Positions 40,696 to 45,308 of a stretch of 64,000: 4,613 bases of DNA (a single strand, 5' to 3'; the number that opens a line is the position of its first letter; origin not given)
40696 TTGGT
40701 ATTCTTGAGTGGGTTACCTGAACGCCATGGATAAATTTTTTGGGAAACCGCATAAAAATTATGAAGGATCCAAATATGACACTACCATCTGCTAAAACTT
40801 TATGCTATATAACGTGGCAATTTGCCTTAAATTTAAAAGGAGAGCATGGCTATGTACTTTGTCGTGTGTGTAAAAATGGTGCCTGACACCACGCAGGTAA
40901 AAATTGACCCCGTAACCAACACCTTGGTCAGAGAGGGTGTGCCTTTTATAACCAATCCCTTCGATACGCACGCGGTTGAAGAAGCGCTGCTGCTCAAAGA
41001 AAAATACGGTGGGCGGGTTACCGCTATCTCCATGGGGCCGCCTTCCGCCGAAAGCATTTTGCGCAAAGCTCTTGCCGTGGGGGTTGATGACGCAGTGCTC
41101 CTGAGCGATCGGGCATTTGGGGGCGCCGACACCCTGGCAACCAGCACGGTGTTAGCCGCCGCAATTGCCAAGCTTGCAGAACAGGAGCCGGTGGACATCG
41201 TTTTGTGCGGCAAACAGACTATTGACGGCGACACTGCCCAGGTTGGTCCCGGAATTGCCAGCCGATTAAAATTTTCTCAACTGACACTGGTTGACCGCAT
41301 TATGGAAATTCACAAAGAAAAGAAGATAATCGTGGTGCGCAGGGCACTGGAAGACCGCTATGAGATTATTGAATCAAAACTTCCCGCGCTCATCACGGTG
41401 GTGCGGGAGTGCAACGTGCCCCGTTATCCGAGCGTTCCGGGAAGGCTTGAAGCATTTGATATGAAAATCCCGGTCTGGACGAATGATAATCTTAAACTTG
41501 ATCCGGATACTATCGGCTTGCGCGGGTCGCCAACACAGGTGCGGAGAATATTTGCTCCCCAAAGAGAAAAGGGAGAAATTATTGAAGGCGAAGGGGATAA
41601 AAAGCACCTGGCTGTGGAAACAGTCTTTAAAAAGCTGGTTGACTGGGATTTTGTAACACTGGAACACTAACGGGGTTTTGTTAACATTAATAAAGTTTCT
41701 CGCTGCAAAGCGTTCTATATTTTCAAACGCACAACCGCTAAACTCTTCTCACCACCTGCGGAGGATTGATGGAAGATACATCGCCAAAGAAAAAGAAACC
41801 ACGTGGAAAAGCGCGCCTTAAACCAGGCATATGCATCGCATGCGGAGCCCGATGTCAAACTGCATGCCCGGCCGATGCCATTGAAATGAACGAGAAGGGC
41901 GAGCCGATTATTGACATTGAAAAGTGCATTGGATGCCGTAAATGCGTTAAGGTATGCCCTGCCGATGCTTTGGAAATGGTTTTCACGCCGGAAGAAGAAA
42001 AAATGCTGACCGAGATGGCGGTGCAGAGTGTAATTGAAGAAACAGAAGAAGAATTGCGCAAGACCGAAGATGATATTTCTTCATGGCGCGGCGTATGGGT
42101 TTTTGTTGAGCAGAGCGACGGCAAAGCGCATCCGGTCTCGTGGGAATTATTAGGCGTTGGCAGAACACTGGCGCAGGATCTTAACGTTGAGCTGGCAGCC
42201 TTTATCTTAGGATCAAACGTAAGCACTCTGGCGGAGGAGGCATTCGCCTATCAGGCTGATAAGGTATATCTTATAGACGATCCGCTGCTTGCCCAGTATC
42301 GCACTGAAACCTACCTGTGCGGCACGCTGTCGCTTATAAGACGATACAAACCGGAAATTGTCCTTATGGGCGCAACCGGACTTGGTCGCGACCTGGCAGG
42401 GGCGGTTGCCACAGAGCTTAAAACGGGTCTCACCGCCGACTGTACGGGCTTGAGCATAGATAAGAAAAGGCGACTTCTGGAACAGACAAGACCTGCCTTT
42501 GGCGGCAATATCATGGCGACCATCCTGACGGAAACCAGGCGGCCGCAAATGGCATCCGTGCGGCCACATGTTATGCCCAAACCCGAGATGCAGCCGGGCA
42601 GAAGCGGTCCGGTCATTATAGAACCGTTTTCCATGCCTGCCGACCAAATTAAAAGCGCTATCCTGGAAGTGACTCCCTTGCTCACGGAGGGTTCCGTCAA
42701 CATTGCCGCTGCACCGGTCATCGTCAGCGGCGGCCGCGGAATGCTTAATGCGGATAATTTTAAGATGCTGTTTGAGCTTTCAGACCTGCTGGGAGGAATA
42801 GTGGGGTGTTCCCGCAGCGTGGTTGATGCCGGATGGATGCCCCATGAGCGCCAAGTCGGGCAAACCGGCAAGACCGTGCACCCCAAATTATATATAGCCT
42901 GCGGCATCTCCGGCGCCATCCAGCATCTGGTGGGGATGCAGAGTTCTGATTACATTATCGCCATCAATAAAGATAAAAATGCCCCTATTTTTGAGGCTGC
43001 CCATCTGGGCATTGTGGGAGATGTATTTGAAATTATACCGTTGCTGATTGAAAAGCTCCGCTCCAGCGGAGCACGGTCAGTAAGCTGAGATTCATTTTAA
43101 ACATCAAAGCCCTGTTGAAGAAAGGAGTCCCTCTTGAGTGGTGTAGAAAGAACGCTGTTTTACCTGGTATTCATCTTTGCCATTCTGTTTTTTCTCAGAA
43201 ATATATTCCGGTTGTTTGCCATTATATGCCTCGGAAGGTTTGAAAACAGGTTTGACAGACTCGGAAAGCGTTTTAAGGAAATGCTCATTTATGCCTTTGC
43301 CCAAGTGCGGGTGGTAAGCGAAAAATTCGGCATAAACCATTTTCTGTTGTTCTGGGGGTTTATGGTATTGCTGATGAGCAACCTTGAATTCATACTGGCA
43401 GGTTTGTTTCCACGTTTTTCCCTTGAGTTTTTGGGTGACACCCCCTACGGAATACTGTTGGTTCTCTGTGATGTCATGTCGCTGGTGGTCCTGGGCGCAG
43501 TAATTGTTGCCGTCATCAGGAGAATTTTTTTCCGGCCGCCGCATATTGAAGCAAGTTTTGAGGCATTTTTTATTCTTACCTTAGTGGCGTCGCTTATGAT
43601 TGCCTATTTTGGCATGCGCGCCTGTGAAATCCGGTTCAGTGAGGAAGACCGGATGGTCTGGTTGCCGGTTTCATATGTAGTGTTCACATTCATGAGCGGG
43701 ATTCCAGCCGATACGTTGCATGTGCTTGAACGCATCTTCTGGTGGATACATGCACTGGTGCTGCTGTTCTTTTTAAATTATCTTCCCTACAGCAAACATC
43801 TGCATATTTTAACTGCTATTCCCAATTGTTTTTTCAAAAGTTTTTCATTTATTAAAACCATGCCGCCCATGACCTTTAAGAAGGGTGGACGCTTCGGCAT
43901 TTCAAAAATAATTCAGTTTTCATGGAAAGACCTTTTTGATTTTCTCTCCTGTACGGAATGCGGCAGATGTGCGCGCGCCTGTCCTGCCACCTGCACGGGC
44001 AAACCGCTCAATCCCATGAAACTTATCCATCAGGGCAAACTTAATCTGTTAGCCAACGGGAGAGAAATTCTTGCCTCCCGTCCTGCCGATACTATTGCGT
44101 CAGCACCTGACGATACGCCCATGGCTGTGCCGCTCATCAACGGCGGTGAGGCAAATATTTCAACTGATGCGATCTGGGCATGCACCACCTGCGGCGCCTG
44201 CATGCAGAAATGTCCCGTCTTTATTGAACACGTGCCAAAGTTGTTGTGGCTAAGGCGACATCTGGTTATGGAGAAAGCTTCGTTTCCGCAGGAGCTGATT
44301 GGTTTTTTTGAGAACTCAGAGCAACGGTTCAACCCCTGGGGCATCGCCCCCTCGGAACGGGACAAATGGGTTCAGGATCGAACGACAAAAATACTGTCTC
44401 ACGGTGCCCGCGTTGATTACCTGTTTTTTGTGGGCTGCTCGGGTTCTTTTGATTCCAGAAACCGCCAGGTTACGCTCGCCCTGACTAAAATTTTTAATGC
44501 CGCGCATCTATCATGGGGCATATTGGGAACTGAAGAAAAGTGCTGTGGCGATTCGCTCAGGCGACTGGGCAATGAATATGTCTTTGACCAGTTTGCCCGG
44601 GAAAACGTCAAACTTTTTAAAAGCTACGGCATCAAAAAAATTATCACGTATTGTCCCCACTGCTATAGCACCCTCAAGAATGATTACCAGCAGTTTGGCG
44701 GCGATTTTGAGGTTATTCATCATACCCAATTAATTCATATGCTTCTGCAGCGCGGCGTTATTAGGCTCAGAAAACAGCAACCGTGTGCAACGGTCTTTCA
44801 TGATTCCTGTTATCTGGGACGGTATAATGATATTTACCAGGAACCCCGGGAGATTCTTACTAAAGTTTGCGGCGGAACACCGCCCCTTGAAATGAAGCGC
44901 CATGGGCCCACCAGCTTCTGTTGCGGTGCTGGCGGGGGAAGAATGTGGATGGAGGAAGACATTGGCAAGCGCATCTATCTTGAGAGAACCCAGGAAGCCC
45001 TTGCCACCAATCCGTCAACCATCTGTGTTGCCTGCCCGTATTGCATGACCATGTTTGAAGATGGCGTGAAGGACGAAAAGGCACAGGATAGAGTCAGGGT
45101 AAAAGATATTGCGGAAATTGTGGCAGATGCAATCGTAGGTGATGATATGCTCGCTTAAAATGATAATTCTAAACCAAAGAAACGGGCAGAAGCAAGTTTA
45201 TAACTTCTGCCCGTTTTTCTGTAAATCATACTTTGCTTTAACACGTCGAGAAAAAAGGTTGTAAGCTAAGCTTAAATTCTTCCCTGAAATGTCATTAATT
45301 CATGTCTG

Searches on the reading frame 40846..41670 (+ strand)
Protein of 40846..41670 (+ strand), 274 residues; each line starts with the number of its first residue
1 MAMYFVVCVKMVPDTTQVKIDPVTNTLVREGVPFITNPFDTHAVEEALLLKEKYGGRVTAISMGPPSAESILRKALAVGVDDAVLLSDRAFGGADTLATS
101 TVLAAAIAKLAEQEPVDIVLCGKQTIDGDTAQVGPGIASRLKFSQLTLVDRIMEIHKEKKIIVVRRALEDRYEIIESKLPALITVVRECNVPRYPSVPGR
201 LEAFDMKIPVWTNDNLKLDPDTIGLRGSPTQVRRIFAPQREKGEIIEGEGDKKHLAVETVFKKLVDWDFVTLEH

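Call 36: search_protein_families(library=pfam, proteins=[window:40846-41670:+], max_evalue=0.00001)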
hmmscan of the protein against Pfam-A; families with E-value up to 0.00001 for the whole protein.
window:40846-41670:+ (274 aa): 1 family
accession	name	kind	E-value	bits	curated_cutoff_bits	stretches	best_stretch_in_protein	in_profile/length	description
PF01012.27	ETF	-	6.8e-40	137.2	26.7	1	25-213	2-178/181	Electron transfer flavoprotein domain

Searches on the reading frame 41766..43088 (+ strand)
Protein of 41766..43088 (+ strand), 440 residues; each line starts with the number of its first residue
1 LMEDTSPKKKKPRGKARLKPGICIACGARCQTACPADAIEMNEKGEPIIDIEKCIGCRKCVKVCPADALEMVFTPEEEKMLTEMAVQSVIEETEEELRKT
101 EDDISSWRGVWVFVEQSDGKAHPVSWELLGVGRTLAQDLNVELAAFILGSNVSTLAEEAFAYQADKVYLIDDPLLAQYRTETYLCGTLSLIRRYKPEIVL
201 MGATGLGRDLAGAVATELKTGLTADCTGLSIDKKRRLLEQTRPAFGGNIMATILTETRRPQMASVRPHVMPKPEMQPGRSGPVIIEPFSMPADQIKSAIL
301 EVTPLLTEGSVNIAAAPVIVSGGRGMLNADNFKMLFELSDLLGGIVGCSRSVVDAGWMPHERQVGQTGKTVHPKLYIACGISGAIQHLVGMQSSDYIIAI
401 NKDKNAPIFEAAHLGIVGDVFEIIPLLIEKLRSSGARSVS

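Call 36: search_protein_families(library=pfam, proteins=[window:41766-43088:+], max_evalue=0.00001)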
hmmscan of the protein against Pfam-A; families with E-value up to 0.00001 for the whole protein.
window:41766-43088:+ (440 aa): 11 families
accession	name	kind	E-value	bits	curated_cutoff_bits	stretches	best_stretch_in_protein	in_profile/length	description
PF01012.27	ETF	-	8.9e-45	153.1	26.7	1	110-284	1-174/181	Electron transfer flavoprotein domain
PF00766.25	ETF_alpha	-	2.5e-37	127.2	27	1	312-392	1-81/81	Electron transfer flavoprotein FAD-binding domain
PF13237.11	Fer4_10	-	7.5e-11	42.2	25.5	1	17-65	3-53/53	4Fe-4S dicluster domain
PF12838.12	Fer4_7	-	8.4e-10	39.4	27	1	23-68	2-52/52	4Fe-4S dicluster domain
PF12837.12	Fer4_6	-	1.6e-09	37.7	25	1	49-69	4-24/24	4Fe-4S binding domain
PF12797.12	Fer4_2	-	2.1e-09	37.2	24.5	1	47-66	3-22/22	4Fe-4S binding domain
PF14697.11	Fer4_21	-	3.9e-09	36.9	35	1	17-71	2-59/59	4Fe-4S dicluster domain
PF00037.32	Fer4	-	2.2e-08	34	21.1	1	47-70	1-24/24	4Fe-4S binding domain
PF13484.11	Fer4_16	-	2.9e-08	34.8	30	0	53-96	1-44/66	4Fe-4S double cluster binding domain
PF13187.11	Fer4_9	-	3.2e-08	33.9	27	1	23-68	2-51/52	4Fe-4S dicluster domain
PF25160.1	LdpA_Fe-S-bd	-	3.7e-06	27.1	27.6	1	25-71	4-45/49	LdpA Fe-S cluster-binding domain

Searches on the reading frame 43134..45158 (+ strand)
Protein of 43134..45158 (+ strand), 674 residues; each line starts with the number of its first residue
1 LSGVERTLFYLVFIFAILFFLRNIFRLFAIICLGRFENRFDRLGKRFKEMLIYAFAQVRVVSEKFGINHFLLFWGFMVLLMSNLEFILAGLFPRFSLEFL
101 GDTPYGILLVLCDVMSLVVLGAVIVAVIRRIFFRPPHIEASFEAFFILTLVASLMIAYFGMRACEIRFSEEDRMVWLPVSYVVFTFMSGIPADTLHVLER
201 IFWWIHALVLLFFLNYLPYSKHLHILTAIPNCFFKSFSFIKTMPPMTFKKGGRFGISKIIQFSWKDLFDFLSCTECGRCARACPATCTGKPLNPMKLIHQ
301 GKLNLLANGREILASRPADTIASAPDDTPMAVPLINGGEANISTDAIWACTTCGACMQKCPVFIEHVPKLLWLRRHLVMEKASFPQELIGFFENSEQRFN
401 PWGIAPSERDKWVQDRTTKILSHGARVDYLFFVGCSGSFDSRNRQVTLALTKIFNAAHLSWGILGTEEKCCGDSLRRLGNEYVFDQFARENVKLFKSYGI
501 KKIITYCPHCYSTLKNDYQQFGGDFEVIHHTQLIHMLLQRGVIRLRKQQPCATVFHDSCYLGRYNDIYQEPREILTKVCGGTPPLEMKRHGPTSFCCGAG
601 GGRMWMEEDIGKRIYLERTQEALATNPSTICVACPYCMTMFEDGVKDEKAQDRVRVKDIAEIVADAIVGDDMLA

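Call 36: search_protein_families(library=pfam, proteins=[window:43134-45158:+], max_evalue=0.00001)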
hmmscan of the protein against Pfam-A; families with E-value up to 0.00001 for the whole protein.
window:43134-45158:+ (674 aa): 6 families
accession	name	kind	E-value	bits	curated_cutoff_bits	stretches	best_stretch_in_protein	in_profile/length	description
PF02754.22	CCG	-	4e-33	113.8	20.6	2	554-641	2-84/85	Cysteine-rich domain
PF13187.11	Fer4_9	-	6.9e-09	36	27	1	273-361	2-48/52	4Fe-4S dicluster domain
PF13237.11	Fer4_10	-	7.8e-08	32.6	25.5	1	268-361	4-53/53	4Fe-4S dicluster domain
PF13183.11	Fer4_8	-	4.5e-07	30.7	27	1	271-363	3-67/68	4Fe-4S dicluster domain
PF13534.11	Fer4_17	-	1.9e-06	28.7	22.2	0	349-383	1-30/61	4Fe-4S dicluster domain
PF12797.12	Fer4_2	-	2.5e-06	27.5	24.5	0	264-285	1-22/22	4Fe-4S binding domain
